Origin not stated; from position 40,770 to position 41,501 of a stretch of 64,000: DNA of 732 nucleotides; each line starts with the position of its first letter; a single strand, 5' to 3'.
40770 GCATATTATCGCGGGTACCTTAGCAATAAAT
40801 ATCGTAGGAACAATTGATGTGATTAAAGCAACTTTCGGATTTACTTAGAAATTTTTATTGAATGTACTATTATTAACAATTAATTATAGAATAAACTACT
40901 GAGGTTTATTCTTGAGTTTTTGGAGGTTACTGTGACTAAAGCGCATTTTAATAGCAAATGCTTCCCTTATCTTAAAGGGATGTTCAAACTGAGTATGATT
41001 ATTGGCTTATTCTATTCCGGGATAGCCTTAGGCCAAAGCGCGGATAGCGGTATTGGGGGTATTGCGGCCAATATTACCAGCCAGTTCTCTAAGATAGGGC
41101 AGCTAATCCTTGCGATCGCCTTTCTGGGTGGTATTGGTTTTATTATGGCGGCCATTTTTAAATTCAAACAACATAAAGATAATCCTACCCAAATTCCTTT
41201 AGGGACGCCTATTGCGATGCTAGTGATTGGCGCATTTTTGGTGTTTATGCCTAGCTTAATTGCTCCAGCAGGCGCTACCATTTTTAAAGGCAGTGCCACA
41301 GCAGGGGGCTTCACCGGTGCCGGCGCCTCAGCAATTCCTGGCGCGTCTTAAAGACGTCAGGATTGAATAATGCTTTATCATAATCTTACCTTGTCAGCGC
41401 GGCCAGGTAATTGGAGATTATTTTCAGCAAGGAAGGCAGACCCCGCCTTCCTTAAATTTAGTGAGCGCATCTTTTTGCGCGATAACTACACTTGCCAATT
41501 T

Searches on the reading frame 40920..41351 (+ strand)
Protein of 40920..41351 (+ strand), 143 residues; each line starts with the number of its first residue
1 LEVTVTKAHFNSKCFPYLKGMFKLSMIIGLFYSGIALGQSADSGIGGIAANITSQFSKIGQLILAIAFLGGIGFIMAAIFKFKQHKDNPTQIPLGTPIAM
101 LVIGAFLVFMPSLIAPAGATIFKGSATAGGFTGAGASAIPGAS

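Call 65: search_protein_families(library=pfam, proteins=[window:40920-41351:+], max_evalue=0.01)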
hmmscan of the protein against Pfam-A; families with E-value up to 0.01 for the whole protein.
window:40920-41351:+ (143 aa): 2 families
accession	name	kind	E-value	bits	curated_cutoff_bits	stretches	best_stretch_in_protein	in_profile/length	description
PF20535.3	DUF6750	-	1.4e-10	41.7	27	1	26-117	26-116/128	Family of unknown function (DUF6750)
PF16962.11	ABC_export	-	0.0084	15.1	29.7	0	49-111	13-80/531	Putative ABC exporter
